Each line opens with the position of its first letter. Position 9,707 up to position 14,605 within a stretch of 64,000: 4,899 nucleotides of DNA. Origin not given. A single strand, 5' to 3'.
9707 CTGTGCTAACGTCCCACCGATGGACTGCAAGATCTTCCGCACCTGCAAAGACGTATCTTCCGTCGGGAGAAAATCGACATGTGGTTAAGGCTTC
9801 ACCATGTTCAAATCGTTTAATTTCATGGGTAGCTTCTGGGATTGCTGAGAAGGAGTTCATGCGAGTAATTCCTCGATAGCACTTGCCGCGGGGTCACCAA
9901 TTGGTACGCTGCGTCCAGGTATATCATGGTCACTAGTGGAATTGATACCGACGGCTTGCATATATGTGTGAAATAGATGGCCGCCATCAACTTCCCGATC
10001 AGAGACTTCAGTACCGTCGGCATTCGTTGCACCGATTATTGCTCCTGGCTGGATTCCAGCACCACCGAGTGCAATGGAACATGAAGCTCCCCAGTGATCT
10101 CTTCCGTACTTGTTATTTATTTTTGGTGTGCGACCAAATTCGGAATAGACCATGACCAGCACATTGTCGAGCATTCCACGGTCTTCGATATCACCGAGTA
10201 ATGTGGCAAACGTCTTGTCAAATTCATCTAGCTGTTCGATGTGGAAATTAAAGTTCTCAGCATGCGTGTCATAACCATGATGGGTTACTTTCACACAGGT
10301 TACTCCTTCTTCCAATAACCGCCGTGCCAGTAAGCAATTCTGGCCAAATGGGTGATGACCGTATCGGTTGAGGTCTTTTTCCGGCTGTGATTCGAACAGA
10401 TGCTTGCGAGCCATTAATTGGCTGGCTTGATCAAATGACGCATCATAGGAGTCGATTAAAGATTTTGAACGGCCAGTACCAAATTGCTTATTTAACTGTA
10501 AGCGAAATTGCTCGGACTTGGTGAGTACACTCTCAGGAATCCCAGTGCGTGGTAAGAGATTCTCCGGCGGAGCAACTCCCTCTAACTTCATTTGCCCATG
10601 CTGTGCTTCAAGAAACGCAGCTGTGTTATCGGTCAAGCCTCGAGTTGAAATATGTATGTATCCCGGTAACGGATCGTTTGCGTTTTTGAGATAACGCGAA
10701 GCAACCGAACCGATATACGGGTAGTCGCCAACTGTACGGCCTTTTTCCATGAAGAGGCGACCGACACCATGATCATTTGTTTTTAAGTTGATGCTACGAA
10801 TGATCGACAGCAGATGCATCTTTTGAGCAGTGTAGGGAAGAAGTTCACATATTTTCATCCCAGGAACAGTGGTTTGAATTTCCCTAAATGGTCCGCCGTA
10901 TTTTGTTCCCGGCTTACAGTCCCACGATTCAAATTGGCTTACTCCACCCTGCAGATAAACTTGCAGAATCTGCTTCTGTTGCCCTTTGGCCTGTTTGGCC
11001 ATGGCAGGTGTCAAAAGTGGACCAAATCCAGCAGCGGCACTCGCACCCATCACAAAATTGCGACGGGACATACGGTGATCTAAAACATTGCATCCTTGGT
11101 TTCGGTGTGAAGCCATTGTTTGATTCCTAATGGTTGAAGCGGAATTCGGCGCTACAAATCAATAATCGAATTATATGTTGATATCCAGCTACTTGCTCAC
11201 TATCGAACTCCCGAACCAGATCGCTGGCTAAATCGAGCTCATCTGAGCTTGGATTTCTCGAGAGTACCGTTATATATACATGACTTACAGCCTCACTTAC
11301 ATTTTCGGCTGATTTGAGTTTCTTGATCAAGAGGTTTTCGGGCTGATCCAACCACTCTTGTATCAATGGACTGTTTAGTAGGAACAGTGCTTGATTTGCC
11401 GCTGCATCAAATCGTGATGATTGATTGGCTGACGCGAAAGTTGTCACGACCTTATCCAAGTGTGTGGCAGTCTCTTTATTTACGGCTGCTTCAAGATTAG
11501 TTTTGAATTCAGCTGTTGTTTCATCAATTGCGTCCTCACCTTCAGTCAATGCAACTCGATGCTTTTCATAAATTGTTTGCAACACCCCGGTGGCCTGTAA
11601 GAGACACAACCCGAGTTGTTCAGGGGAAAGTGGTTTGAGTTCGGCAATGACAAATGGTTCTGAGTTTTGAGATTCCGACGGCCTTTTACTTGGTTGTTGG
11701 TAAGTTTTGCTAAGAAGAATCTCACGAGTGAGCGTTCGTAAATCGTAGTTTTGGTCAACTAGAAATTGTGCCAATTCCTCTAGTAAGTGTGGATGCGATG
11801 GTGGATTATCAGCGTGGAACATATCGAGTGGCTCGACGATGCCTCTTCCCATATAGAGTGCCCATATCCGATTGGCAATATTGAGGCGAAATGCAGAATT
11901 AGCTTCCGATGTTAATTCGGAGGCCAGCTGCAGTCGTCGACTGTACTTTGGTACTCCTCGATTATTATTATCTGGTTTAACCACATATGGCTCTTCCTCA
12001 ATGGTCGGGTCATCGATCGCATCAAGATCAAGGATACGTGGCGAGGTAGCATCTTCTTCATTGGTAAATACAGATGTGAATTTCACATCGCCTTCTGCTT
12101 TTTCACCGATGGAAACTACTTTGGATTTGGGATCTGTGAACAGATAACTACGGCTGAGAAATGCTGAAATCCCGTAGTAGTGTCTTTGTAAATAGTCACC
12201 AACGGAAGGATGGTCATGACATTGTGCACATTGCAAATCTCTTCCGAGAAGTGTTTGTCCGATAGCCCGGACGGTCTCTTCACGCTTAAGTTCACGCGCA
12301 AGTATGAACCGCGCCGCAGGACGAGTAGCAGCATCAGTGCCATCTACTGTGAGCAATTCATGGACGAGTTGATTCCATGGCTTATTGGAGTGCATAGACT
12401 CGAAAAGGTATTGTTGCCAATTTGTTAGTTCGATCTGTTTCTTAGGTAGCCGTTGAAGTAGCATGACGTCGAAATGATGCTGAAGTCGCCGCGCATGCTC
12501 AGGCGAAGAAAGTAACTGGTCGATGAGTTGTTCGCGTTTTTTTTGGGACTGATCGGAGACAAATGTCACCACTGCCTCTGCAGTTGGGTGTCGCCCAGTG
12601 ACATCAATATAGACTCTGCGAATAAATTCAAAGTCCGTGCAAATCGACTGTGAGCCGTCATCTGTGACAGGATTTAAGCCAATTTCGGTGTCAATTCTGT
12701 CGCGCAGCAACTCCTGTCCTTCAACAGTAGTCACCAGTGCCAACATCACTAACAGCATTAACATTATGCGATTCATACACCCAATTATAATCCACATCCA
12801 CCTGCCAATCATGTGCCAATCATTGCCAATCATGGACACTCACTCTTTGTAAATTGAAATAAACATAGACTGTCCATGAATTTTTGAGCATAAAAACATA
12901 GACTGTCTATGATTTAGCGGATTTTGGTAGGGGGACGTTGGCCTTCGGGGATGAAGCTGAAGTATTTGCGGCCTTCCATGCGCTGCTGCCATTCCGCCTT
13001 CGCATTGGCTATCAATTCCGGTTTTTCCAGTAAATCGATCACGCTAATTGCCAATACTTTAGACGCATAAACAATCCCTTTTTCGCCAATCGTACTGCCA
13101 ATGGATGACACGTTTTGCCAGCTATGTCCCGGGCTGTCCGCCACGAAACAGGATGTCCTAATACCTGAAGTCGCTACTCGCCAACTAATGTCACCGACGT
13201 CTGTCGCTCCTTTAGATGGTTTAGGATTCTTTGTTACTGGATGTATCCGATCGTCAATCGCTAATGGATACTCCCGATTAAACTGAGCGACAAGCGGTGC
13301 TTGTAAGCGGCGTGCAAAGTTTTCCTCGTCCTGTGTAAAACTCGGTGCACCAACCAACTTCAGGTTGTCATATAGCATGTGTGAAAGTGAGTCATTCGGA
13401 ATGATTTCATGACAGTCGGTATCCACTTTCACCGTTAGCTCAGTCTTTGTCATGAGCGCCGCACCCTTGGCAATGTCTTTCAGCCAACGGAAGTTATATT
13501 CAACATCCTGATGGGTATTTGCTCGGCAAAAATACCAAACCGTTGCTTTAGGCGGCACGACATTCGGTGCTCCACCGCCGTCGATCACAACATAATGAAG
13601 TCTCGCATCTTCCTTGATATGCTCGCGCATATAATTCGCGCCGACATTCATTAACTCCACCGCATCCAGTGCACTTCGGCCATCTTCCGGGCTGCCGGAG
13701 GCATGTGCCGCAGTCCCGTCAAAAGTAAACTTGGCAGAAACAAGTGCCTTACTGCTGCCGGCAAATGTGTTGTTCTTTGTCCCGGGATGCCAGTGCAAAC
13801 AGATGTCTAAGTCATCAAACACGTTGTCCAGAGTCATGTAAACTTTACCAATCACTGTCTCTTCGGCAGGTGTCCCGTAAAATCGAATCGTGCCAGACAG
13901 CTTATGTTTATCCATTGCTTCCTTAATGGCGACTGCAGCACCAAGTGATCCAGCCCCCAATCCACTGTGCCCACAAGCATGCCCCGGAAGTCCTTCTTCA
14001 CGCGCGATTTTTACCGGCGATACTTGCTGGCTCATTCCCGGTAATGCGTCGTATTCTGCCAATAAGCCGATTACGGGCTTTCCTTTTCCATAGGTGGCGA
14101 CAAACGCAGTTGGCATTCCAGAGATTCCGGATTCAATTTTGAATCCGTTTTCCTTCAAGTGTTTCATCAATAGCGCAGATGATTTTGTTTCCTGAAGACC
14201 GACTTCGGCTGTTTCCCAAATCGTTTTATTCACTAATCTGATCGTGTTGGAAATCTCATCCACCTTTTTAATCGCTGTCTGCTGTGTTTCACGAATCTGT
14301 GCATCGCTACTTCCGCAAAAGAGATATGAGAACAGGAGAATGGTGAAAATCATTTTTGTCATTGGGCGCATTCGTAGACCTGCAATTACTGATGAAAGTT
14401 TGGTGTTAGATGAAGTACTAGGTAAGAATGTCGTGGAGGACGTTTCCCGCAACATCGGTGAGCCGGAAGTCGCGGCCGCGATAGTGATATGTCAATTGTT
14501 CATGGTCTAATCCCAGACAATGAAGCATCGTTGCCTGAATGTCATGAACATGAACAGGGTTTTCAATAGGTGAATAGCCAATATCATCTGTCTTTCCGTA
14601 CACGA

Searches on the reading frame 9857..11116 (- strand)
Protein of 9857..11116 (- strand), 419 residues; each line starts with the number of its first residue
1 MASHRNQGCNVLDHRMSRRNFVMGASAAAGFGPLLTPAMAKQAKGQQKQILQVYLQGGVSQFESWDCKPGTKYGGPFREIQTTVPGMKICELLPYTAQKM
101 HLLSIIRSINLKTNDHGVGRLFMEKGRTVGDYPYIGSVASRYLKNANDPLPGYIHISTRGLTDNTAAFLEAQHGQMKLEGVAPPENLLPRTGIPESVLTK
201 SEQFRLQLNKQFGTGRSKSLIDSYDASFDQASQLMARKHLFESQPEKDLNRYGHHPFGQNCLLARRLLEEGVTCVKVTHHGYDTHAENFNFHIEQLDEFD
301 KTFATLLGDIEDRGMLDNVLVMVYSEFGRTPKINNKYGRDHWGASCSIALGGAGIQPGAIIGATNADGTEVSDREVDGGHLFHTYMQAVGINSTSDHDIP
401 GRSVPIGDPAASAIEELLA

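Call 10: search_protein_families(library=pfam, proteins=[window:9857-11116:-])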
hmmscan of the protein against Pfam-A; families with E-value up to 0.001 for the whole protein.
window:9857-11116:- (419 aa): 1 family
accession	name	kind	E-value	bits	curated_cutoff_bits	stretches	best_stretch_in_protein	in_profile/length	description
PF07394.17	DUF1501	-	1.6e-79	268.3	27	1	48-417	2-389/390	Protein of unknown function (DUF1501)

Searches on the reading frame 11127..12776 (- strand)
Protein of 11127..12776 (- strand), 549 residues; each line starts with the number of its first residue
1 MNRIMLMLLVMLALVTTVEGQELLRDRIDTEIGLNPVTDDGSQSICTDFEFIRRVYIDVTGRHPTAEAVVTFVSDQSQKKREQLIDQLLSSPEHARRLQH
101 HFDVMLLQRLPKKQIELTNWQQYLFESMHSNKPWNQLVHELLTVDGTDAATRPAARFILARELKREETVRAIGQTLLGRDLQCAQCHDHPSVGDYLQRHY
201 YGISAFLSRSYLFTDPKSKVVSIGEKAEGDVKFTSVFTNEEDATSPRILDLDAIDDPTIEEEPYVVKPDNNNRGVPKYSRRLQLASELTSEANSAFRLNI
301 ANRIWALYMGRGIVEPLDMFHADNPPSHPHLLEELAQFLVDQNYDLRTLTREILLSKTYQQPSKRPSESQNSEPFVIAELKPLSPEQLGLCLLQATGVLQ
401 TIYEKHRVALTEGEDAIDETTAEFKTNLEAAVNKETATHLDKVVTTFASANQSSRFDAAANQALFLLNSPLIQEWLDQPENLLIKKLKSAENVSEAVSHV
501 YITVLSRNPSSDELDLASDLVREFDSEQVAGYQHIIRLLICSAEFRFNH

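Call 10: search_protein_families(library=pfam, proteins=[window:11127-12776:-])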
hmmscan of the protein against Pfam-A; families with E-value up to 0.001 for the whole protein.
window:11127-12776:- (549 aa): 2 families
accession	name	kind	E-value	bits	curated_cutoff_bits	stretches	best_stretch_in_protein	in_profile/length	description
PF07587.16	PSD1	-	3.7e-38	131.8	28.5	1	280-520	1-243/244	Protein of unknown function (DUF1553)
PF07583.16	PSCyt2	-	8.3e-33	114.5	29.8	1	45-209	20-206/209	Protein of unknown function (DUF1549)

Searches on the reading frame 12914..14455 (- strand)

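Call 10: search_protein_families(library=pfam, proteins=[window:12914-14455:-])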
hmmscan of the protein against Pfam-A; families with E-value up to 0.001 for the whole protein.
window:12914-14455:- (513 aa): 2 families
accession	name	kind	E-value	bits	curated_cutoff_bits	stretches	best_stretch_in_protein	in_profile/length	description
PF07687.19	M20_dimer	-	2.3e-11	44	21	1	236-330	4-100/107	Peptidase dimerisation domain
PF01546.33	Peptidase_M20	-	3.5e-10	40.6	24.6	1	131-334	2-199/206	Peptidase family M20/M25/M40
